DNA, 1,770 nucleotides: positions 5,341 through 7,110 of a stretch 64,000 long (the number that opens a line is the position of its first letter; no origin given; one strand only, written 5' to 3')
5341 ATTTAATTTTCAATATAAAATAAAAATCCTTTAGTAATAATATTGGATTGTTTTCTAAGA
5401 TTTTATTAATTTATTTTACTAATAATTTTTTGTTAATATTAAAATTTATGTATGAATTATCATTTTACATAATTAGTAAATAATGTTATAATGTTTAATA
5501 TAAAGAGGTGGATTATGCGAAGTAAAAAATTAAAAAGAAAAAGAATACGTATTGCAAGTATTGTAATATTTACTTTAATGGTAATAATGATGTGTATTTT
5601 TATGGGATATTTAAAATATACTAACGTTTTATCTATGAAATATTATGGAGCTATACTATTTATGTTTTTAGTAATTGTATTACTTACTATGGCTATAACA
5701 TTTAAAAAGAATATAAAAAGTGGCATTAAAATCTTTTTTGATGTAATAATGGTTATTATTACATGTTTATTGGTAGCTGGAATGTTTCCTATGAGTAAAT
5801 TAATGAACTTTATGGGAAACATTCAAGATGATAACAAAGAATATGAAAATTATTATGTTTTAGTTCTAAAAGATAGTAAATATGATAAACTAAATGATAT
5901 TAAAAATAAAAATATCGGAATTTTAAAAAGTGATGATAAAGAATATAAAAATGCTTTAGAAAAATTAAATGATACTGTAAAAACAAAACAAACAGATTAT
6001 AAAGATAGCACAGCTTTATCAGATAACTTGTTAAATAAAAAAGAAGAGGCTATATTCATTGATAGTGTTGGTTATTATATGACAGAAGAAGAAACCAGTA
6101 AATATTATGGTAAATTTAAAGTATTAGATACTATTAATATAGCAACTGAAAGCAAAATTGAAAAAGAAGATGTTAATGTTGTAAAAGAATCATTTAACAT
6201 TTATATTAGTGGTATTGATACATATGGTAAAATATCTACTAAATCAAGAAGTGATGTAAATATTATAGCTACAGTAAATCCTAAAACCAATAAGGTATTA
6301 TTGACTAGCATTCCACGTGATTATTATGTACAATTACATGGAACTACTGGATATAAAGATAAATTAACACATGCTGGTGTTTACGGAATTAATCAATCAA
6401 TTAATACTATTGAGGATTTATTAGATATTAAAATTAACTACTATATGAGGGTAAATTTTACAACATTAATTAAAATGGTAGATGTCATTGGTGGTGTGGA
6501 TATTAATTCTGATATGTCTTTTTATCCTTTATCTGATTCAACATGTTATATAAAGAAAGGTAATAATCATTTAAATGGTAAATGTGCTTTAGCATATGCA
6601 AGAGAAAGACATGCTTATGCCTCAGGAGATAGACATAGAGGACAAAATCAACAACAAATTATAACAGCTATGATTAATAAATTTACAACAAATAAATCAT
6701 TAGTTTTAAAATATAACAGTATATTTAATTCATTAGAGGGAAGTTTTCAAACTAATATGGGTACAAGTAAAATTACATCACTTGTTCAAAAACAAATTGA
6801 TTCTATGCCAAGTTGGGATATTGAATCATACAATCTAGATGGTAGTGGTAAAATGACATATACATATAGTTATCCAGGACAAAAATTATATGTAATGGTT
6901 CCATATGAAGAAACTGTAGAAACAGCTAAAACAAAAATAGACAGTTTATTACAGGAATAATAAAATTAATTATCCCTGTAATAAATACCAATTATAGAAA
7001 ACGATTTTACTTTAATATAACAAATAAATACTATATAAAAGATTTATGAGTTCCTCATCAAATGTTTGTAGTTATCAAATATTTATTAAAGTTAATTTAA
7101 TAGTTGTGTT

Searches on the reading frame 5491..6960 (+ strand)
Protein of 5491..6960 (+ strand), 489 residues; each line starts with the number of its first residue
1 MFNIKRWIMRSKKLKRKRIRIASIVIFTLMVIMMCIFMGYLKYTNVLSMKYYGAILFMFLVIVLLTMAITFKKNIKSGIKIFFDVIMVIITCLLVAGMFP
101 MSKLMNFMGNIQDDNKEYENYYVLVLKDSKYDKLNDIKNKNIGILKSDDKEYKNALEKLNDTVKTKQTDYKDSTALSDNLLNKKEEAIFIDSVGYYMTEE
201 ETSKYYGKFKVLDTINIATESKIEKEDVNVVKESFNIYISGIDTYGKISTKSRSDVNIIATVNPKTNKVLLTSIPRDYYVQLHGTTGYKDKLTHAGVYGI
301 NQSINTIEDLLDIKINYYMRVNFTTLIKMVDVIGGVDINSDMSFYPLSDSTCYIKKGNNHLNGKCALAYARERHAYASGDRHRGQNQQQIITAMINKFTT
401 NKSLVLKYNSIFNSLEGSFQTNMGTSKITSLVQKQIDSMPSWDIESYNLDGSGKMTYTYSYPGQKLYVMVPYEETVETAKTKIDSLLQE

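Call 5: search_protein_families(library=pfam, proteins=[window:5491-6960:+])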
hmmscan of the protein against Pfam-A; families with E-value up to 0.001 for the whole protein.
window:5491-6960:+ (489 aa): 1 family
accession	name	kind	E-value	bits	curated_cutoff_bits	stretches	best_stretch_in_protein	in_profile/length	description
PF03816.19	LytR_cpsA_psr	-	6.6e-41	140.4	24.6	1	253-398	1-148/150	LytR_cpsA_psr family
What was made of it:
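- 5491..6960 (+): CpsA-like LCP glycopolymer ligase gene directly upstream. It places the acyltransferase in a cell-wall polysaccharide setting. Pfam LytR_cpsA_psr at E=6.6e-41 (call 5).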

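Call 14: find_encoding_contigs(protein=window:5491-6960:+, flank=4000, max_places=10)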
Protein window:5491-6960:+ (489 aa): no gene with exactly this product is on record in the collection.

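Call 48: search_protein_families(library=ncbifam, proteins=[window:5491-6960:+], max_evalue=0.01)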
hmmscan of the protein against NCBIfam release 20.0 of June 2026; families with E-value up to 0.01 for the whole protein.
window:5491-6960:+ (489 aa): 5 families
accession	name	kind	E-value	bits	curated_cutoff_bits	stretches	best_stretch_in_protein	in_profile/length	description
NF051849.1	LCP_trans_Cps2A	equivalog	2.7e-105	353.3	650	1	13-488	3-476/477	LCP family glycopolymer transferase CpsA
NF006897.1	PRK09379.1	equivalog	3e-43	148.2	441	1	217-455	41-272/298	polyisoprenyl-teichoic acid--peptidoglycan teichoic acid transferase TagU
TIGR00350.1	lytR_cpsA_psr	domain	3.1e-32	111.9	62.3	1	253-398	2-150/152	LCP family glycopolymer transferase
NF047591.1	ligase_LytR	equivalog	7e-32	111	450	1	226-461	49-296/336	glycopolymer--peptidoglycan transferase LytR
TIGR04370.1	glyco_rpt_poly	subfamily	0.0029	16.7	40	1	14-121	4-128/396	oligosaccharide repeat unit polymerase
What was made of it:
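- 5491..6960 (+): NCBIfam LCP_trans_Cps2A at E=2.7e-105, below the equivalog cut-off (call 48).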
